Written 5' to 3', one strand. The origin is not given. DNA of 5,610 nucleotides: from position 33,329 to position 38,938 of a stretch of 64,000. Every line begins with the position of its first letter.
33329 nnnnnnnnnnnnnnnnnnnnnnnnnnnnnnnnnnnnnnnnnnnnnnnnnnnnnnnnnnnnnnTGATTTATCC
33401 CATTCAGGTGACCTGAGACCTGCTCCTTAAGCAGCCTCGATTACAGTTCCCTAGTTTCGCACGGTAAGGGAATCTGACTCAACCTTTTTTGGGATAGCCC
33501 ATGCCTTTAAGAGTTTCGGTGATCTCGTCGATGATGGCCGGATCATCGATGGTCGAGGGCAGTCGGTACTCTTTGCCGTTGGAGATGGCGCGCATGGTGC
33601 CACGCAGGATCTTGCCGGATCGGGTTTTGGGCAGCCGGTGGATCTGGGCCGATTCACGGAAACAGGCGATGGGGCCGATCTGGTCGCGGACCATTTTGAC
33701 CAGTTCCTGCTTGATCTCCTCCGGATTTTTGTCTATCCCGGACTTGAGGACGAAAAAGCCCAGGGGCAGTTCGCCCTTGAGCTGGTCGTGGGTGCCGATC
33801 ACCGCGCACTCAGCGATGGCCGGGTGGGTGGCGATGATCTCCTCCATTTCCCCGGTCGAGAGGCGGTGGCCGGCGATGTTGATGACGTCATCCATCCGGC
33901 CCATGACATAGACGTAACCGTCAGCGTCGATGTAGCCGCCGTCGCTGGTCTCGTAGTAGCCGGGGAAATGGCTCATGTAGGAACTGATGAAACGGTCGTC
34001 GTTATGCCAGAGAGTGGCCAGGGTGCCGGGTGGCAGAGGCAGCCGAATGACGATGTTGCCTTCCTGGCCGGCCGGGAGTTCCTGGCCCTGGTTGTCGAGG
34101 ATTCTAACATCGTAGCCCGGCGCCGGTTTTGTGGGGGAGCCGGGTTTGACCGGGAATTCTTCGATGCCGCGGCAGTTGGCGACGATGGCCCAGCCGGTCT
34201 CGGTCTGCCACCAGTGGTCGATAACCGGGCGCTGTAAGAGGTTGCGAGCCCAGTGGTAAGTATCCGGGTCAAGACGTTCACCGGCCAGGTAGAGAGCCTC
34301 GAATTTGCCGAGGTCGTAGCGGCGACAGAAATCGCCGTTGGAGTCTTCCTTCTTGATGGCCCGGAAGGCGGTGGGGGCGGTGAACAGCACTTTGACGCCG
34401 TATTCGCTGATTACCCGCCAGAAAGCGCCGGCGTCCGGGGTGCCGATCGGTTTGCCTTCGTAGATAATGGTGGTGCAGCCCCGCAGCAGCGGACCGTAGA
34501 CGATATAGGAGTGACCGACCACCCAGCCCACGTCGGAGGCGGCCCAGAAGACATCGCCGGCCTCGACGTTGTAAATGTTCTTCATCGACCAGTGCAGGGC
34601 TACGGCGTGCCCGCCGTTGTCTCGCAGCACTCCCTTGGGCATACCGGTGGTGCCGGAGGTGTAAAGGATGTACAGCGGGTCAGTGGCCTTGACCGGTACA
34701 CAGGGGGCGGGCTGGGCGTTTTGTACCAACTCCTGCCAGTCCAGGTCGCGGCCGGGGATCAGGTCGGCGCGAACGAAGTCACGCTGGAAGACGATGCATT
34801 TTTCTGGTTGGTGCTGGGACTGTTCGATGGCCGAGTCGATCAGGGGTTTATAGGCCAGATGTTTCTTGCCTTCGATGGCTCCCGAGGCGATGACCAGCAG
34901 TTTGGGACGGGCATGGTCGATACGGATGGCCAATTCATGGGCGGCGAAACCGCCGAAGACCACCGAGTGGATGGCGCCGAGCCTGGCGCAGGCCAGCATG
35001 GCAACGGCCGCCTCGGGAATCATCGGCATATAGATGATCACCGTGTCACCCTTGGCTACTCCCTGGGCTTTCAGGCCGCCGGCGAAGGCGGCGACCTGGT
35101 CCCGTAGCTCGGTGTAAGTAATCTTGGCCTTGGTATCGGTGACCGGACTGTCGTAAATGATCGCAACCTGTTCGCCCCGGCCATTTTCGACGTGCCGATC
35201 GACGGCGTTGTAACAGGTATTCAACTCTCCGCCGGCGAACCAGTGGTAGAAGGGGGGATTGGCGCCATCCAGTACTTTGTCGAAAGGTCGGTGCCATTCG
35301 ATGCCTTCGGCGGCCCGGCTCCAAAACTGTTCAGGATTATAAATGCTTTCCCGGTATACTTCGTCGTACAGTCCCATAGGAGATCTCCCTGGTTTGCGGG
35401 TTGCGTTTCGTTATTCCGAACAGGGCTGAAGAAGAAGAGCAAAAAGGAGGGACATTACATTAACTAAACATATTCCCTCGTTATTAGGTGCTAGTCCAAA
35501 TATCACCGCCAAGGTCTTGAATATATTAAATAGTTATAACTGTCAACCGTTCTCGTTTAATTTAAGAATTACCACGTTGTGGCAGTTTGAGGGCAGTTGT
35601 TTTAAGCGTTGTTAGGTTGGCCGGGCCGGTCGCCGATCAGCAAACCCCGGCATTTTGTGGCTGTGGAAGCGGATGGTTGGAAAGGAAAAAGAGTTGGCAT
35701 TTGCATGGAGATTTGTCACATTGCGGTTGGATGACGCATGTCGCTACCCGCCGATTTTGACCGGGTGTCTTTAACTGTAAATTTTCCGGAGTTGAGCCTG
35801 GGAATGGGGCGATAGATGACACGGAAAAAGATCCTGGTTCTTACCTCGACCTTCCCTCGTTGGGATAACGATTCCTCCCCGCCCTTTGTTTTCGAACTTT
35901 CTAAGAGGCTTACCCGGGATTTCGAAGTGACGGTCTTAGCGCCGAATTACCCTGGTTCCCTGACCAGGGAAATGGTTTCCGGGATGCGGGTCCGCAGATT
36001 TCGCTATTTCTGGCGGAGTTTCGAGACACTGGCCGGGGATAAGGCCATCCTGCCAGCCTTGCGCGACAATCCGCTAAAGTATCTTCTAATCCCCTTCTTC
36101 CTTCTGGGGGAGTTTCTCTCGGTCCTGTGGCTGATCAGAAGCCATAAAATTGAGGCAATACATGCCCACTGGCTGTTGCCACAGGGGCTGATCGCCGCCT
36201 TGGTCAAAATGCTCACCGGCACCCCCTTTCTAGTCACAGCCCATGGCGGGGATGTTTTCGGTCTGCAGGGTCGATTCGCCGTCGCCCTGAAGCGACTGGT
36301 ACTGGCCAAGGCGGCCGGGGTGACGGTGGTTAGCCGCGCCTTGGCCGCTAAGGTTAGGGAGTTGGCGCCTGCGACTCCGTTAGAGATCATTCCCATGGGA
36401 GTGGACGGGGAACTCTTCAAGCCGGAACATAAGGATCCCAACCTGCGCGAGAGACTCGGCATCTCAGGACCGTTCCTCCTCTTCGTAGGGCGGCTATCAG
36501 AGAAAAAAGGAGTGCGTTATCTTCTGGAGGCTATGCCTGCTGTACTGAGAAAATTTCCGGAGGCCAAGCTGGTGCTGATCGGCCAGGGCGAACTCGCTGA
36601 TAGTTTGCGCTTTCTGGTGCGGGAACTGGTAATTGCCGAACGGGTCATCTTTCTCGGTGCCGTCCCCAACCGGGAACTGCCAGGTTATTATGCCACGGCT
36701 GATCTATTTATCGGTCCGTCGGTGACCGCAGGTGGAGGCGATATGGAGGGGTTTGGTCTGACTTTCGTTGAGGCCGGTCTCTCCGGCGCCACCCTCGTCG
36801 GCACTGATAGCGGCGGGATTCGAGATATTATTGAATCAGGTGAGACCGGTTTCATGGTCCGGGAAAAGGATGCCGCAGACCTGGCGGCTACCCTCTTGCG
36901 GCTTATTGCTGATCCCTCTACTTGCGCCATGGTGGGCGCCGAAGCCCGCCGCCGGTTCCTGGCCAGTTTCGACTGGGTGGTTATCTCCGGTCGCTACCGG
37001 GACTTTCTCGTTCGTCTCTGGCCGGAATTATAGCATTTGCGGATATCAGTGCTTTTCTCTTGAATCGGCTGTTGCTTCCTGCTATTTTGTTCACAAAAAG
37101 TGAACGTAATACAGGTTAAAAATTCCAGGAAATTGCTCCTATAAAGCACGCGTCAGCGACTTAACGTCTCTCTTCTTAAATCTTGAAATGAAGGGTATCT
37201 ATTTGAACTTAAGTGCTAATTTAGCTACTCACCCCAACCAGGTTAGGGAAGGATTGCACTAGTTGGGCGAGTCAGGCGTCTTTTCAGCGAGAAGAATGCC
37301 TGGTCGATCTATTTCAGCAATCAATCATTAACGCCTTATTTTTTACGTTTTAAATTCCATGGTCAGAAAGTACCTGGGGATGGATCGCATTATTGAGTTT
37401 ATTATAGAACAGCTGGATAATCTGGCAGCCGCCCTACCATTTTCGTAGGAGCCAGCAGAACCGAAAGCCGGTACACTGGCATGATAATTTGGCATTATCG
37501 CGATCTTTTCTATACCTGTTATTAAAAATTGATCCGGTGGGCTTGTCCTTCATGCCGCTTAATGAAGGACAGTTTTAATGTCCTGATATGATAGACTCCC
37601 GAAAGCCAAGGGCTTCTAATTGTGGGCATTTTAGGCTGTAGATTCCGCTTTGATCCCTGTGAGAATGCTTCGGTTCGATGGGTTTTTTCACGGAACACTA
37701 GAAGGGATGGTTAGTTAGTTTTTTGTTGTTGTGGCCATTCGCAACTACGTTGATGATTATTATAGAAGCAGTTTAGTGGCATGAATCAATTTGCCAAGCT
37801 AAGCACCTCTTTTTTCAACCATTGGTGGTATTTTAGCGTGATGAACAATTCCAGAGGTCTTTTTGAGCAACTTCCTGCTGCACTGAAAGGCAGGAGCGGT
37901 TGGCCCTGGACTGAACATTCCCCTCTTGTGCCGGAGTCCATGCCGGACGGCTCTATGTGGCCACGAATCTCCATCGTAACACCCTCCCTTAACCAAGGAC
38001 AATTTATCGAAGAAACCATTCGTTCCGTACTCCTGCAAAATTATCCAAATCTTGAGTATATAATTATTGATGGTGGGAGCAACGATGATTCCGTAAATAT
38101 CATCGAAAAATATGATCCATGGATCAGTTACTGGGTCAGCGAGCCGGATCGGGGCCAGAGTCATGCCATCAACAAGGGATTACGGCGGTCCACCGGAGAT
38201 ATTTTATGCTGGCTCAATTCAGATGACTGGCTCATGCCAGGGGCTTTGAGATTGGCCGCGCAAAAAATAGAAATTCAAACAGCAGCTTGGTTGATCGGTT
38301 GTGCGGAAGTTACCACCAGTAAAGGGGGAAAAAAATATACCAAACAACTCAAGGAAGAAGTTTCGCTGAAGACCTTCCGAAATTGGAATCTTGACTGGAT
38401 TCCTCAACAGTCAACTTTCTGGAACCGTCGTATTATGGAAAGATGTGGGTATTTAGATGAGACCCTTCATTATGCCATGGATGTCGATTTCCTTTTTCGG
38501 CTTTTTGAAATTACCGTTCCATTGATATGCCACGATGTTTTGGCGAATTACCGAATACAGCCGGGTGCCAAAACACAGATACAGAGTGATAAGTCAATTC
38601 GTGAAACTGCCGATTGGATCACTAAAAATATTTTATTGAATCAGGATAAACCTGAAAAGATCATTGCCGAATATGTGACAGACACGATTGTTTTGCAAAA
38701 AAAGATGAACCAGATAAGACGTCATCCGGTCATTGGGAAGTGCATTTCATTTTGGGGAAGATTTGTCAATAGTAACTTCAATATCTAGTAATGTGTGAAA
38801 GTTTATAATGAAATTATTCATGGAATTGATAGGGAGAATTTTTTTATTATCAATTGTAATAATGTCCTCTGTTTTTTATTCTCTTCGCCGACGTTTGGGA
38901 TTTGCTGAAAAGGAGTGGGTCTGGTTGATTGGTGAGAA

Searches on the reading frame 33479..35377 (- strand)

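Call 31: search_protein_families(library=pfam, proteins=[window:33479-35377:-], max_evalue=0.0001)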
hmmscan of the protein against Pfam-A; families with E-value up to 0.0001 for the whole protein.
window:33479-35377:- (632 aa): 3 families
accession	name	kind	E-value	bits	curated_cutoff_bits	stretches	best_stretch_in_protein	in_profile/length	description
PF00501.34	AMP-binding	-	3.5e-78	263.5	29.9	1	65-447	6-377/384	AMP-binding enzyme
PF16177.11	ACAS_N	-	9.3e-25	86.7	27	1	4-58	1-55/55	Acetyl-coenzyme A synthetase N-terminus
PF13193.12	AMP-binding_C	-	3.5e-24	85.9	24.5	1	510-589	1-76/76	AMP-binding enzyme C-terminal domain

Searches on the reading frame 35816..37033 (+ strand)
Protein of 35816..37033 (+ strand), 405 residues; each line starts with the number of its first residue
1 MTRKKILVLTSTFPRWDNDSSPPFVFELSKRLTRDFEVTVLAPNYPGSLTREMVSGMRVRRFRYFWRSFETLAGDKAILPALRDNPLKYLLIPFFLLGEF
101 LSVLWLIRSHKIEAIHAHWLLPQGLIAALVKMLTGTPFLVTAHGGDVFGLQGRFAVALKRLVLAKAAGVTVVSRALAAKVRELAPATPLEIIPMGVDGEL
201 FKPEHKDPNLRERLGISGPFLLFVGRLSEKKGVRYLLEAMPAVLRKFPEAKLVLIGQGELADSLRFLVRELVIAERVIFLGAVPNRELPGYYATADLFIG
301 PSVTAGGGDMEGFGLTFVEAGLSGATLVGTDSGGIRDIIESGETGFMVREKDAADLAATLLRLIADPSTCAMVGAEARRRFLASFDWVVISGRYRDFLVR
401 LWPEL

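Call 31: search_protein_families(library=pfam, proteins=[window:35816-37033:+], max_evalue=0.0001)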
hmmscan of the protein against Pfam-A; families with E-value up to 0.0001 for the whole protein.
window:35816-37033:+ (405 aa): 7 families
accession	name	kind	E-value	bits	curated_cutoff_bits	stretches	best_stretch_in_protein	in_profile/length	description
PF00534.26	Glycos_transf_1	-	4.8e-37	127.6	26.4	1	218-380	15-172/172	Glycosyl transferases group 1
PF13692.12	Glyco_trans_1_4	-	7.2e-34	117.5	27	1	219-366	2-142/142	Glycosyl transferases group 1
PF13579.12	Glyco_trans_4_4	-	4e-19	69.9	29.7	1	27-195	9-158/158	Glycosyl transferase 4-like domain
PF13439.12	Glyco_transf_4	-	3.3e-17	63.5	28.5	1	25-197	8-167/170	Glycosyltransferase Family 4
PF13477.12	Glyco_trans_4_2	-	4.1e-06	27.4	23.4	1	101-166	64-132/139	Glycosyl transferase 4-like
PF20706.3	GT4-conflict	-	4.1e-05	23.2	26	1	158-380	139-371/385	Family 4 Glycosyltransferase in conflict systems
PF13524.12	Glyco_trans_1_2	-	9.7e-05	22.8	25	0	245-387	10-135/144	Glycosyl transferase-like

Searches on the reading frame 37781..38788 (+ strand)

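Call 31: search_protein_families(library=pfam, proteins=[window:37781-38788:+], max_evalue=0.0001)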
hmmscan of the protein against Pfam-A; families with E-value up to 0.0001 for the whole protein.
window:37781-38788:+ (335 aa): 3 families
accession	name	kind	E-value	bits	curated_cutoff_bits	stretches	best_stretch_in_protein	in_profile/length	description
PF00535.33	Glycos_transf_2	-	1.5e-26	93.8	23.3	1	64-199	1-139/168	Glycosyl transferase family 2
PF10111.15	Glyco_tranf_2_2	-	2e-09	37.8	27.3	1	72-247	10-205/276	Glycosyltransferase like family 2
PF13641.12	Glyco_tranf_2_3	-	6.6e-08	33.3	27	1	61-198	1-144/230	Glycosyltransferase like family 2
